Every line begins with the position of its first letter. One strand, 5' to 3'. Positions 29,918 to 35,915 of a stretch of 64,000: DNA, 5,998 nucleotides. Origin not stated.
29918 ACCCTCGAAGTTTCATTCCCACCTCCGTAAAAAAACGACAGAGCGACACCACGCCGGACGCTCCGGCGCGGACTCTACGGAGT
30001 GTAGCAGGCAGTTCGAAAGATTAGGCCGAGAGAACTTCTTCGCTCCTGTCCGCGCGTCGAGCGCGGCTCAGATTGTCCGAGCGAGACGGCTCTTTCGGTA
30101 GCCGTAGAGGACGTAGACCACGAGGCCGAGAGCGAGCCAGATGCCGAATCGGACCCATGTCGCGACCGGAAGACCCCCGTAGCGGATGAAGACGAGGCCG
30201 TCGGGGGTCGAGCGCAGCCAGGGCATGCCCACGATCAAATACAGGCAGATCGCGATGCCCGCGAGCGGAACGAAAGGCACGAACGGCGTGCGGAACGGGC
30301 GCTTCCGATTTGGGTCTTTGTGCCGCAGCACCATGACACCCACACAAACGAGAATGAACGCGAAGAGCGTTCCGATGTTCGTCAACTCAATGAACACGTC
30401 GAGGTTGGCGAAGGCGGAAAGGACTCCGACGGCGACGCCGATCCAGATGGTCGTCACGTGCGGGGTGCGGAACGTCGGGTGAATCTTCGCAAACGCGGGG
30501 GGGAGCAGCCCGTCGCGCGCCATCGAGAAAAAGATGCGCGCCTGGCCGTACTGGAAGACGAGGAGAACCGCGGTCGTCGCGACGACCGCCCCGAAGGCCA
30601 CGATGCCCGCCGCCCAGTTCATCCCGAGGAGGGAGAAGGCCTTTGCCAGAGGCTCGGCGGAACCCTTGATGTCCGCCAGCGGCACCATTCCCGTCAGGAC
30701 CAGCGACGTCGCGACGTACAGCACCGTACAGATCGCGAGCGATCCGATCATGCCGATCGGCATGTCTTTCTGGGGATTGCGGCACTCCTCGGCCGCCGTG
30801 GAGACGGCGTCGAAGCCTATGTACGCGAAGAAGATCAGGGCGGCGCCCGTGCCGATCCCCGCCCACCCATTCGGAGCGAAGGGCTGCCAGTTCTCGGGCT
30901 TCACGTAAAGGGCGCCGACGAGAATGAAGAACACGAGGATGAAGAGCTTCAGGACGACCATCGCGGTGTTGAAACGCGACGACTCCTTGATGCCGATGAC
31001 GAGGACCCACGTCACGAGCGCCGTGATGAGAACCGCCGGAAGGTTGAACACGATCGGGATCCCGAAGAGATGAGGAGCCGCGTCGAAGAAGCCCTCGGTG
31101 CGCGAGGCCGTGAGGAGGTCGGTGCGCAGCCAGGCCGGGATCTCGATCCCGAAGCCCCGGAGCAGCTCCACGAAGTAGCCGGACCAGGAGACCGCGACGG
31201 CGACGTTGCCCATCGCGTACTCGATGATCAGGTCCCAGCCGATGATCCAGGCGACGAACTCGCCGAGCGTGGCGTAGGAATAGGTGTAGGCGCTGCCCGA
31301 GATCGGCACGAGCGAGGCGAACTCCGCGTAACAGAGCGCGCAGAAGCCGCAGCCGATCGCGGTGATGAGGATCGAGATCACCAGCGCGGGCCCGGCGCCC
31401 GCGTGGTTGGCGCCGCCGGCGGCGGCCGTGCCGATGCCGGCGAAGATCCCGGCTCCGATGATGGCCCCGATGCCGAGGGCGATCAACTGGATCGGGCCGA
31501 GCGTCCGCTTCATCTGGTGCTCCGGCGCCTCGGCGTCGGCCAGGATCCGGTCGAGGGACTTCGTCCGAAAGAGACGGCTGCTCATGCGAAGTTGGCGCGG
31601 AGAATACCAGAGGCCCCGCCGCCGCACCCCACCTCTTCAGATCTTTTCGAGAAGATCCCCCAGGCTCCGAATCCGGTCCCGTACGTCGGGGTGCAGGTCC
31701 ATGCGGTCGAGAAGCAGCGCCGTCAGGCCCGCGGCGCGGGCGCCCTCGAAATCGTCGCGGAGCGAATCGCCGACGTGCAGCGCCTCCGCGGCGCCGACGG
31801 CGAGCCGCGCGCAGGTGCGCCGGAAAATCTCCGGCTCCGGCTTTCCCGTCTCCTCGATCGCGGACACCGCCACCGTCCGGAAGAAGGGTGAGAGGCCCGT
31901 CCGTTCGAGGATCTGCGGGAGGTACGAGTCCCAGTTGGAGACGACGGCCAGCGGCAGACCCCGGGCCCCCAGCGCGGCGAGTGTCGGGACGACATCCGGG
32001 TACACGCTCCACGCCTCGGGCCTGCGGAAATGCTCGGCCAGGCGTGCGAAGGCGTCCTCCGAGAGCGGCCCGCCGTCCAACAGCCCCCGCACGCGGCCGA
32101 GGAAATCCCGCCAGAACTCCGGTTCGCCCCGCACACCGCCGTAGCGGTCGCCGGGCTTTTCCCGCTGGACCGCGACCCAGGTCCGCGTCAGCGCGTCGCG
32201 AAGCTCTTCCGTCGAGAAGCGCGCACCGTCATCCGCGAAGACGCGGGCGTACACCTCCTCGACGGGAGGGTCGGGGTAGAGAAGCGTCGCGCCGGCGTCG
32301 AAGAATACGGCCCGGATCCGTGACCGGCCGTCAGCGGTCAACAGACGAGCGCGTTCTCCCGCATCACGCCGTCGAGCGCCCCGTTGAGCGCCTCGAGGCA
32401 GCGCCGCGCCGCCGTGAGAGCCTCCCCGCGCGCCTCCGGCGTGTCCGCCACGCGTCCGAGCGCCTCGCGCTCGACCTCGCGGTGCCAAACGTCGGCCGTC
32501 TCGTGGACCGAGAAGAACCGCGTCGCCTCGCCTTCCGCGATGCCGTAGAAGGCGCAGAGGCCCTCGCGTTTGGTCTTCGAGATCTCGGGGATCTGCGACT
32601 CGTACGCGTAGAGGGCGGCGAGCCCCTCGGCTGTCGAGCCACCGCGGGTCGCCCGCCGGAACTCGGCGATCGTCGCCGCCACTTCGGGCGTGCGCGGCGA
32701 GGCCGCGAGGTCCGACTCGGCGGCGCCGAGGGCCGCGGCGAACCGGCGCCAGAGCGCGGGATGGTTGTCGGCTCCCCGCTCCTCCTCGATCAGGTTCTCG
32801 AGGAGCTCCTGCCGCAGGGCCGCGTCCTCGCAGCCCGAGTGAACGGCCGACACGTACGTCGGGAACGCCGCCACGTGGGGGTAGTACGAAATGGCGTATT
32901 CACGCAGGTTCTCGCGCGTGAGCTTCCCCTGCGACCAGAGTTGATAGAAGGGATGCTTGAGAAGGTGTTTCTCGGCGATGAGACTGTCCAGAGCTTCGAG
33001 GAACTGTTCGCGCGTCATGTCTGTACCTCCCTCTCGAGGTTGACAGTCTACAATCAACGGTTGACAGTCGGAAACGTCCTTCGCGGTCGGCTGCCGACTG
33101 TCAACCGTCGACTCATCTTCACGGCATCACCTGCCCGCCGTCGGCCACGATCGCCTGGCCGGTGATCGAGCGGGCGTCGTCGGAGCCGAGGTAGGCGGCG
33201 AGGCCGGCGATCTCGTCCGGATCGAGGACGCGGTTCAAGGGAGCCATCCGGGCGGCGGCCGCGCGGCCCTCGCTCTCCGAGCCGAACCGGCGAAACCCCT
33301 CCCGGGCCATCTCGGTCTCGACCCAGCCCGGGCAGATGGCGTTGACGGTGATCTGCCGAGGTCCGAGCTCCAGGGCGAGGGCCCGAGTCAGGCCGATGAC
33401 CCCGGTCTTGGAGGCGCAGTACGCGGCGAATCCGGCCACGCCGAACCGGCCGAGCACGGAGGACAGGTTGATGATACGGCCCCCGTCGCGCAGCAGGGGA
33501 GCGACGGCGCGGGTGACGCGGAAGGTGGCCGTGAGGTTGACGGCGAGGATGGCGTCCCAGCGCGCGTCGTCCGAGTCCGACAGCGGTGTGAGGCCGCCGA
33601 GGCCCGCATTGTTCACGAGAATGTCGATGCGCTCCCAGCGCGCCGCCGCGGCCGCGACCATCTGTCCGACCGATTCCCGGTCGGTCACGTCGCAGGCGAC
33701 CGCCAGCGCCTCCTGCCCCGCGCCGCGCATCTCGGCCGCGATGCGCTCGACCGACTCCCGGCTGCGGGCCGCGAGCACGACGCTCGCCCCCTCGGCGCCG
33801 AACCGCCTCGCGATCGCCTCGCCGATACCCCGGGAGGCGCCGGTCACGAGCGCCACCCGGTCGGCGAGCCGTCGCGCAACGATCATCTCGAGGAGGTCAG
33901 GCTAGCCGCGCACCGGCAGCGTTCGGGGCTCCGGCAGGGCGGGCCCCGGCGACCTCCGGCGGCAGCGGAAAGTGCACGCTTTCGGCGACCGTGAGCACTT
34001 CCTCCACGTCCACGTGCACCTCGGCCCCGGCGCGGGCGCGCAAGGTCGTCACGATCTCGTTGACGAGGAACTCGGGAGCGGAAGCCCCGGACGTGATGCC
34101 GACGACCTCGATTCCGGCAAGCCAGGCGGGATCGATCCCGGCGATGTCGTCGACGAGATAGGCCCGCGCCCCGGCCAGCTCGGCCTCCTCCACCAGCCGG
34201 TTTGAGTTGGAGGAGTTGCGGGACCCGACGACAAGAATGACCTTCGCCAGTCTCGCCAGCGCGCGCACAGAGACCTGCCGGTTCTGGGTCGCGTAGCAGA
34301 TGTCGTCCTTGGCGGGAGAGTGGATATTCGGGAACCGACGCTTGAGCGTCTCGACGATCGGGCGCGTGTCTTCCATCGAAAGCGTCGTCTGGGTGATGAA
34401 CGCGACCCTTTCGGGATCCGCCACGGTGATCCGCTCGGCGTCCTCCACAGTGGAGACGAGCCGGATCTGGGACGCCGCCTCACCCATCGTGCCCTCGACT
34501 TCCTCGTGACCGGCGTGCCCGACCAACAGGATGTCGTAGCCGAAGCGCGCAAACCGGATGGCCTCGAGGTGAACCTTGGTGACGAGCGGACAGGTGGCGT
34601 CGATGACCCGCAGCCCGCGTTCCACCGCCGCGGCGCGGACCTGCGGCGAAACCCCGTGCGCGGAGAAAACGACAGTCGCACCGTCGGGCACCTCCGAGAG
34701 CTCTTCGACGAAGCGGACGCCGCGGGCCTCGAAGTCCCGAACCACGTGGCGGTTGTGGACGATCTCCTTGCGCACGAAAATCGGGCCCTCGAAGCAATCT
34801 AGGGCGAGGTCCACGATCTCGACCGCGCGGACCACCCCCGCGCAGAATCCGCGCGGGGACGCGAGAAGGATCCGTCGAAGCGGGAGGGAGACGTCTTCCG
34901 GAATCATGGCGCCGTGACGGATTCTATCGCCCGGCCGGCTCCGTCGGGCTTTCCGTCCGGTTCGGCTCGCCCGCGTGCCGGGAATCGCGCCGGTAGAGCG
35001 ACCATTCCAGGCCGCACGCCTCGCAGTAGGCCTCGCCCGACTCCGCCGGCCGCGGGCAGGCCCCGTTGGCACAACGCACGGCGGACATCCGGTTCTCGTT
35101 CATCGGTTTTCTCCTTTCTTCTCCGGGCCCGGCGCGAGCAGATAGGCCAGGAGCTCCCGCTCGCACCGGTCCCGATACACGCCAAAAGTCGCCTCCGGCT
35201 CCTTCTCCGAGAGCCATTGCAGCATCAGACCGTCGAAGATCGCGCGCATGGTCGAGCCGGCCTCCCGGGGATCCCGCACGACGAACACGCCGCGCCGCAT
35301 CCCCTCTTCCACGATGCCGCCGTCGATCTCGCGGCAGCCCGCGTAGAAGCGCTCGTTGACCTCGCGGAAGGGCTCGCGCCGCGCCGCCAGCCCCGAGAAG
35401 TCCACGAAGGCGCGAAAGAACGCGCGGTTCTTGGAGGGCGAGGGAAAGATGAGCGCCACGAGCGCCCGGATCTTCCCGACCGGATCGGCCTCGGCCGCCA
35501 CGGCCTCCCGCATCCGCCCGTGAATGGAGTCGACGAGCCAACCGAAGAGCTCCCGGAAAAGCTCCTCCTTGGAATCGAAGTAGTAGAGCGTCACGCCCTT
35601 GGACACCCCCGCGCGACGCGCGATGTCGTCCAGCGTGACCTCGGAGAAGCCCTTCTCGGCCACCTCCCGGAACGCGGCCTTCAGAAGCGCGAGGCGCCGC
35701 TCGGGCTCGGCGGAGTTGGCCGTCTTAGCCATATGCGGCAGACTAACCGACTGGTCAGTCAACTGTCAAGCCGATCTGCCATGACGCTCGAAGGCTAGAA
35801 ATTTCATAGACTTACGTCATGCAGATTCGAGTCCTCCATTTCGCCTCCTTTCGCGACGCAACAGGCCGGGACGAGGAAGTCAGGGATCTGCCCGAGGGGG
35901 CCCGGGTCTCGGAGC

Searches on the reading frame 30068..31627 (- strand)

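Call 56: search_protein_families(library=pfam, proteins=[window:30068-31627:-], max_evalue=0.001)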
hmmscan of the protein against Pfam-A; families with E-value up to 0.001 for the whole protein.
window:30068-31627:- (519 aa): 3 families
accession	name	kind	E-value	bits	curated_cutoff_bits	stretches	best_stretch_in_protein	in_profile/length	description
PF13520.12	AA_permease_2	-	1.2e-64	219.3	27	1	43-466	1-402/427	Amino acid permease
PF00324.27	AA_permease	-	1.2e-39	136.8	24.6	1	49-475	3-427/470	Amino acid permease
PF13906.12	AA_permease_C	-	6.9e-10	39.3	27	2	486-513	24-51/51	C-terminus of AA_permease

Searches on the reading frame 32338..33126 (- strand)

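Call 56: search_protein_families(library=pfam, proteins=[window:32338-33126:-], max_evalue=0.001)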
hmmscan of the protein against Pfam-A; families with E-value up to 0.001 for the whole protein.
window:32338-33126:- (262 aa): 2 families
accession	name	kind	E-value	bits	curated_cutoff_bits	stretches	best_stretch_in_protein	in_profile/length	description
PF14518.11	Haem_oxygenas_2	-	1.2e-28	100.6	28.9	1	75-246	1-175/177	Iron-containing redox enzyme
PF03070.21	TENA_THI-4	-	6.3e-23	82.1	22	1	53-187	9-140/210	TENA/THI-4/PQQC family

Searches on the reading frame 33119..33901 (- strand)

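Call 56: search_protein_families(library=pfam, proteins=[window:33119-33901:-], max_evalue=0.001)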
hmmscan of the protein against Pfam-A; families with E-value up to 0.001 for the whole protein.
window:33119-33901:- (260 aa): 5 families
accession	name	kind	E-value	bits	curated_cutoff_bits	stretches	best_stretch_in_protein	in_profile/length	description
PF13561.12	adh_short_C2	-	1.7e-70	237.7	27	1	21-256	1-234/236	Enoyl-(Acyl carrier protein) reductase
PF00106.31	adh_short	-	6e-66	222.1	26.6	1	15-201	1-189/195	short chain dehydrogenase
PF08659.16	KR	-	5.8e-17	62.6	22.6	1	17-166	3-154/180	KR domain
PF23441.1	SDR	-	1.1e-07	32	27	1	9-219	2-216/258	SDR-like rossmann domain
PF01370.27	Epimerase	-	3.3e-05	23.8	20.9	1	17-148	1-115/240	NAD dependent epimerase/dehydratase family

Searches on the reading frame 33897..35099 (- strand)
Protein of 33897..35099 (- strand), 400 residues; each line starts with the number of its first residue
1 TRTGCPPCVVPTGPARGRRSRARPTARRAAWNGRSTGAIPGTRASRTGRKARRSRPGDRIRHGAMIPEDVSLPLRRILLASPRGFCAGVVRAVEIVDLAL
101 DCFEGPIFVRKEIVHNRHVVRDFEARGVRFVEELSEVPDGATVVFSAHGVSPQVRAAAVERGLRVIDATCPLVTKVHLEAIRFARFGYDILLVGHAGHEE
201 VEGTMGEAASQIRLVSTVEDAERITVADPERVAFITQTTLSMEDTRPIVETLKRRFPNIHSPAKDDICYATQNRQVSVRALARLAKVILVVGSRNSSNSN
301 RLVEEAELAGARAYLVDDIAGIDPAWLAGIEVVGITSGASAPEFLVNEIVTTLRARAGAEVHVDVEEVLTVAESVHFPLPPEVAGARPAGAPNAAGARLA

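Call 56: search_protein_families(library=pfam, proteins=[window:33897-35099:-], max_evalue=0.001)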
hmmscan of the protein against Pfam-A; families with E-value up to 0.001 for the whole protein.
window:33897-35099:- (400 aa): 1 family
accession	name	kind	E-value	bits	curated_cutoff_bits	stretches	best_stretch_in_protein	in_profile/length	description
PF02401.23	LYTB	-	6.2e-92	308.1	24.5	1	77-353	1-266/267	LytB protein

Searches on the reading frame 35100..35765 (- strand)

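Call 56: search_protein_families(library=pfam, proteins=[window:35100-35765:-], max_evalue=0.001)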
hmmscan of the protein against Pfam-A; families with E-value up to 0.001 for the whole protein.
window:35100-35765:- (221 aa): 2 families
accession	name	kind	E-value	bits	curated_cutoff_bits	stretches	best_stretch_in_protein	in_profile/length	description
PF00440.29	TetR_N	-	1.9e-16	60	24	1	27-73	1-47/47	Bacterial regulatory proteins, tetR family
PF13977.11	TetR_C_6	-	2.5e-14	53.9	27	1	97-205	3-110/115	BetI-type transcriptional repressor, C-terminal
